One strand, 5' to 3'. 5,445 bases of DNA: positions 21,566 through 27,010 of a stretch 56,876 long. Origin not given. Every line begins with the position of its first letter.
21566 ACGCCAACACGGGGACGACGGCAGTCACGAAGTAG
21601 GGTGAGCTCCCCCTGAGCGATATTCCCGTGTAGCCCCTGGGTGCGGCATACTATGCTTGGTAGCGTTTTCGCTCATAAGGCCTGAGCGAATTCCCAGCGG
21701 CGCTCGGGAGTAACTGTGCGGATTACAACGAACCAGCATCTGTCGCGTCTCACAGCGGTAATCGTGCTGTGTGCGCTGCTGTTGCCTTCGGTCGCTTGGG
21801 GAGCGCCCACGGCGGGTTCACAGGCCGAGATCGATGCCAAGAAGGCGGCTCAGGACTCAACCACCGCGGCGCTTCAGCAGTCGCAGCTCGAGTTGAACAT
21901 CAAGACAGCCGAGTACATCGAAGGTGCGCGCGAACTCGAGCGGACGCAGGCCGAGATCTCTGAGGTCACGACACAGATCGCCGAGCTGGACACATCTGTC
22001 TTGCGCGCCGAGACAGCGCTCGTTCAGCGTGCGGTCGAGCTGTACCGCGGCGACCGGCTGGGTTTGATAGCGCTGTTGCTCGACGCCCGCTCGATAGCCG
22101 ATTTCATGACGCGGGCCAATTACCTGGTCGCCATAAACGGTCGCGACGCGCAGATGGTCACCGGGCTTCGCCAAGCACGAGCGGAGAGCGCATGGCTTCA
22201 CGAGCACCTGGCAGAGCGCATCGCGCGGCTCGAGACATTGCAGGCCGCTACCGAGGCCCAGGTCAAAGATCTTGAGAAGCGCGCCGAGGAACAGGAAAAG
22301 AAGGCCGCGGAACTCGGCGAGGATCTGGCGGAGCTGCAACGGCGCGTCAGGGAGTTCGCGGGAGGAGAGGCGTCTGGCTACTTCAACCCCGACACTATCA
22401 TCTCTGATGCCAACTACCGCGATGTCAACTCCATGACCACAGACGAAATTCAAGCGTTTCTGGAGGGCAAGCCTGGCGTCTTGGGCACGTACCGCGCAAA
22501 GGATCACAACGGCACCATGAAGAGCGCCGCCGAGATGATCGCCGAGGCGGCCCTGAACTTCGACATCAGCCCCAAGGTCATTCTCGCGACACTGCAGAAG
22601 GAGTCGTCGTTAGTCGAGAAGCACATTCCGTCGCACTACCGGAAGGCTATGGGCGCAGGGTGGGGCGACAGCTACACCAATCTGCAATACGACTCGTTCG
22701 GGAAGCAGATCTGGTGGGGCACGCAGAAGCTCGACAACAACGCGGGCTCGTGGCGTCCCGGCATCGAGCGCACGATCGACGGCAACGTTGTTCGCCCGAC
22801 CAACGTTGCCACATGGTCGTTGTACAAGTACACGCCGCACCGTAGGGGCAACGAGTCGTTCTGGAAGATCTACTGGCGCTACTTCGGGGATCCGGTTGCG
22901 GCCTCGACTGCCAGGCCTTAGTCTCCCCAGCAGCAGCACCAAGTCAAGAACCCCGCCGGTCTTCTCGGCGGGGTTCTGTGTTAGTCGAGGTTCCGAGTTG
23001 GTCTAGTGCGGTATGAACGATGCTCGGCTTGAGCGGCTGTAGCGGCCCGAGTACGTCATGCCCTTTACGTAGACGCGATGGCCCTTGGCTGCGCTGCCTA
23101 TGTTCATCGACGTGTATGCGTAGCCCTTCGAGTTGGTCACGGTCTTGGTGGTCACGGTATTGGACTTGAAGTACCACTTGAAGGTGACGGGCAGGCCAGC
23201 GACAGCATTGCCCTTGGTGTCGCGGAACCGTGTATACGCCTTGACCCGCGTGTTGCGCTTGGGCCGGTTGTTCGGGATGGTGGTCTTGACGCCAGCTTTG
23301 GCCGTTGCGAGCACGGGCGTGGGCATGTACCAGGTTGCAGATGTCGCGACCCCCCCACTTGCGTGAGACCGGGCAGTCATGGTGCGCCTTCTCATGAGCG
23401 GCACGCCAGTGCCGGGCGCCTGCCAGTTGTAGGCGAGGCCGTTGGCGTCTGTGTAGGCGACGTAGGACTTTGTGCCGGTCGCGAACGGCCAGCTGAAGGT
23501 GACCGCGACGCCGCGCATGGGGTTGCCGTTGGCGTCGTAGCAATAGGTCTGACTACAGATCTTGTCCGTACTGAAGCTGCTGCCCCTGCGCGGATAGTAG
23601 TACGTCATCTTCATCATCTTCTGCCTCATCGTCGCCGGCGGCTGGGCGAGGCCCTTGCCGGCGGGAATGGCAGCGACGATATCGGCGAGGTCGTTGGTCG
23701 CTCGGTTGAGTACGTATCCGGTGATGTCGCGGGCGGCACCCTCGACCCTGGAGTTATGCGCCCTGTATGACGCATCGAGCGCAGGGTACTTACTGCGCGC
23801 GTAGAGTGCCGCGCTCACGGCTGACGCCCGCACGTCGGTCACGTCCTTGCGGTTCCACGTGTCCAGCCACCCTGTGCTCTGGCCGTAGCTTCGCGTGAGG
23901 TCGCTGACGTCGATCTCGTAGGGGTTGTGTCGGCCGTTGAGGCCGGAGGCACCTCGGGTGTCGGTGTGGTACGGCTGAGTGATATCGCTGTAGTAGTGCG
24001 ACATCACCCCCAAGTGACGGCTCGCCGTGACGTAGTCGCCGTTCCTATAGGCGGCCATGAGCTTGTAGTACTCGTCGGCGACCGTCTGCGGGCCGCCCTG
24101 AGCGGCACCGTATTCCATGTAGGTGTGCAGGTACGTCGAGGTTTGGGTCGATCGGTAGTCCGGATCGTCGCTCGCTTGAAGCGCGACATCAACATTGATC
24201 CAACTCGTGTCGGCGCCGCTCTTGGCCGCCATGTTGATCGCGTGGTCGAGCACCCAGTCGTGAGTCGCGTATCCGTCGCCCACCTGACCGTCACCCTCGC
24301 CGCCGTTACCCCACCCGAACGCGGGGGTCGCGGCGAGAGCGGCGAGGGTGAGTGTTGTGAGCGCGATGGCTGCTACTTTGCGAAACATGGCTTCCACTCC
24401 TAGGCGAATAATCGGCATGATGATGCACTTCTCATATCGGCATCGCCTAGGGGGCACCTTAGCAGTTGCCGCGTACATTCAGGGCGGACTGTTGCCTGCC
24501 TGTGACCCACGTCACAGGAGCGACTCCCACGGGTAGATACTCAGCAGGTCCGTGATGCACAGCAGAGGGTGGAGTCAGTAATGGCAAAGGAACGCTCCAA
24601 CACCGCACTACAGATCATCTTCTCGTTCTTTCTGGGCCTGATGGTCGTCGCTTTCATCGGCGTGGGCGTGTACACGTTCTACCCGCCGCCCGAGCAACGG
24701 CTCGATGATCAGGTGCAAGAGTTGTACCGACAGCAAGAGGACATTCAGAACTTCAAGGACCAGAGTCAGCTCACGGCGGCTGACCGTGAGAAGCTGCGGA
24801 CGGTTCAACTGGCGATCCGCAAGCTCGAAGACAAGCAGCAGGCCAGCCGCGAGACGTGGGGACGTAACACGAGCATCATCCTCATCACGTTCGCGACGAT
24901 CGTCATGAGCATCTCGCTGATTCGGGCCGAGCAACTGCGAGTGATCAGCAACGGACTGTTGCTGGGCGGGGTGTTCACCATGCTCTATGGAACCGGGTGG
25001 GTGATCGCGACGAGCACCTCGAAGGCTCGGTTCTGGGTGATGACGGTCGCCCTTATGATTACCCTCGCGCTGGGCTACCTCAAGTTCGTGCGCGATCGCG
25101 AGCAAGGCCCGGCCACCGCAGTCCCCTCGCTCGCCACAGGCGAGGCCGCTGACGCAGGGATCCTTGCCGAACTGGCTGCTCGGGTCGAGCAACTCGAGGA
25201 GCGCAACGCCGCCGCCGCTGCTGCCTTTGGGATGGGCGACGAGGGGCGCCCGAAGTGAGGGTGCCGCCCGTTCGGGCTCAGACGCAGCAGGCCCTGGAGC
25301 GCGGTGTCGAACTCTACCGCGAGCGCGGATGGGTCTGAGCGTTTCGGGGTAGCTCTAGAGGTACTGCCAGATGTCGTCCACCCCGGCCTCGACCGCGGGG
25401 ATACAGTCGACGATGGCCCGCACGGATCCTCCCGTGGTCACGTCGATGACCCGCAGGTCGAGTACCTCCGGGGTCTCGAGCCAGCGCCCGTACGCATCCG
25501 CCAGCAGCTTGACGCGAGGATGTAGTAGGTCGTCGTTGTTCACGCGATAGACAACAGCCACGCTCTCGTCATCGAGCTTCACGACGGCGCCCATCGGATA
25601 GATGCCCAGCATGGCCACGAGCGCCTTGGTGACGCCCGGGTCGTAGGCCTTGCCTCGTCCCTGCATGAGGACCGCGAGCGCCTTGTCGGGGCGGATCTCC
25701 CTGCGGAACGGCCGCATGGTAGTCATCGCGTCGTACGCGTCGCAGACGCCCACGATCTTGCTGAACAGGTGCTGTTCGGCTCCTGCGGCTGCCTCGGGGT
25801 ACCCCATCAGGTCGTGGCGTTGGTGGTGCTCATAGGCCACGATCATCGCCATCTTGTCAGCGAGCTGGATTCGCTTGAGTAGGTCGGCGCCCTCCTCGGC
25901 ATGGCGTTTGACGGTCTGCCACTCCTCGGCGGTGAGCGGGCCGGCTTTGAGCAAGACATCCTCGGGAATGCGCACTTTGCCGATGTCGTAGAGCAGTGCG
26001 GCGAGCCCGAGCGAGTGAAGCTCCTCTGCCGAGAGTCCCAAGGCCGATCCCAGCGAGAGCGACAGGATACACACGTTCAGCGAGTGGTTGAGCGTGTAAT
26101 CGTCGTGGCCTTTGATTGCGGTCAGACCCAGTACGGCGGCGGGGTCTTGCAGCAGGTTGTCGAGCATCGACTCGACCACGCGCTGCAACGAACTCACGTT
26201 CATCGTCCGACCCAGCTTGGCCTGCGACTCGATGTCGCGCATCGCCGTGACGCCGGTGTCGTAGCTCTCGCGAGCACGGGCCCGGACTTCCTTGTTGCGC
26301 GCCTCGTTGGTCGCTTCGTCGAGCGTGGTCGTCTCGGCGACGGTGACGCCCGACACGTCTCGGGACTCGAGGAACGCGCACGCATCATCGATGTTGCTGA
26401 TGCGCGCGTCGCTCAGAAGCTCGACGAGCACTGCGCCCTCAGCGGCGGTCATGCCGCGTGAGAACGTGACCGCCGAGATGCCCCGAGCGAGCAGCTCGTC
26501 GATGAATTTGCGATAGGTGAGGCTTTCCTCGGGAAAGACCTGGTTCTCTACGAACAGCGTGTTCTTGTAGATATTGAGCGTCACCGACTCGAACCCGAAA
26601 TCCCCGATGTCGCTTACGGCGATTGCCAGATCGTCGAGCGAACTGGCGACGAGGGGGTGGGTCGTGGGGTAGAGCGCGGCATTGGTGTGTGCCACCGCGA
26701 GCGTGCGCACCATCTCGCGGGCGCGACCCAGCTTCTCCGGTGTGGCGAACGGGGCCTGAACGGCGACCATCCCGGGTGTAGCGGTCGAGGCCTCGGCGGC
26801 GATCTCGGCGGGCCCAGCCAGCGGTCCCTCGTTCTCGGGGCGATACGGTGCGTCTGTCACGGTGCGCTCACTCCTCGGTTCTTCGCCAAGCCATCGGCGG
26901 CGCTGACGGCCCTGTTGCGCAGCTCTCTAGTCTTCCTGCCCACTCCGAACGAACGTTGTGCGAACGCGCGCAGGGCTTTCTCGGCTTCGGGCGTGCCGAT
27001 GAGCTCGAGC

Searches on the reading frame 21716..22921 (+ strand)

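Call 13: search_protein_families(library=pfam, proteins=[window:21716-22921:+], max_evalue=0.0001)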
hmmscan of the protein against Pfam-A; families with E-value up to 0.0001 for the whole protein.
window:21716-22921:+ (401 aa): 1 family
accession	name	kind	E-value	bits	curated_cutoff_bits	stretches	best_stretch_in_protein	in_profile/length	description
PF04102.17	SlyX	-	9.9e-05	23.3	30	0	166-218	2-54/67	SlyX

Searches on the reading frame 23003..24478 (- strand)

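Call 13: search_protein_families(library=pfam, proteins=[window:23003-24478:-], max_evalue=0.0001)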
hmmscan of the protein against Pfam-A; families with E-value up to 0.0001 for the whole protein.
window:23003-24478:- (491 aa): 2 families
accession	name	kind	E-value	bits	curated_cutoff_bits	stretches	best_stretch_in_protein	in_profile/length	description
PF02369.22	Big_1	-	6.3e-11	42.7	34.9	0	414-459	21-67/93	Bacterial Ig-like domain (group 1)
PF00882.24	Zn_dep_PLPC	-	5.4e-07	30.1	26.8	1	72-207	1-128/167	Zinc dependent phospholipase C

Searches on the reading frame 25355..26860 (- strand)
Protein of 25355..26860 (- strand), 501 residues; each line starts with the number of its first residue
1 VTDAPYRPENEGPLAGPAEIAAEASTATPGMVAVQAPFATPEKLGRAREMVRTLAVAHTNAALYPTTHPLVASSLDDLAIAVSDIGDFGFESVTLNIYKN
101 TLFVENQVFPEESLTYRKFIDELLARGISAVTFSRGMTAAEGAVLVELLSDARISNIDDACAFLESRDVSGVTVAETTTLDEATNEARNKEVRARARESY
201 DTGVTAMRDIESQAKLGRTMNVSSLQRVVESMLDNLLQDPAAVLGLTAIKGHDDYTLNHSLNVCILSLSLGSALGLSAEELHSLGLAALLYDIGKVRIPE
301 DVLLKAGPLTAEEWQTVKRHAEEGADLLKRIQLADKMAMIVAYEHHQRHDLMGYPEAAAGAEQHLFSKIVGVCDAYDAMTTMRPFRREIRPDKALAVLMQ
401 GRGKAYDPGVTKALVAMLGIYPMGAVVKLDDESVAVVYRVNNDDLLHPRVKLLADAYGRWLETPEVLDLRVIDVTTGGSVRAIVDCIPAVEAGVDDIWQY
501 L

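Call 13: search_protein_families(library=pfam, proteins=[window:25355-26860:-], max_evalue=0.0001)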
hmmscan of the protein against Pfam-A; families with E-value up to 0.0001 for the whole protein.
window:25355-26860:- (501 aa): 2 families
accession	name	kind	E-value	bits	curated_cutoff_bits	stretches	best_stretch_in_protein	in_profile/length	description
PF13487.12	HD_5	-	3.7e-27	95.6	27.2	1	252-409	10-169/170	HD domain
PF01966.28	HD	-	1.2e-12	48.5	22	1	256-379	1-116/116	HD domain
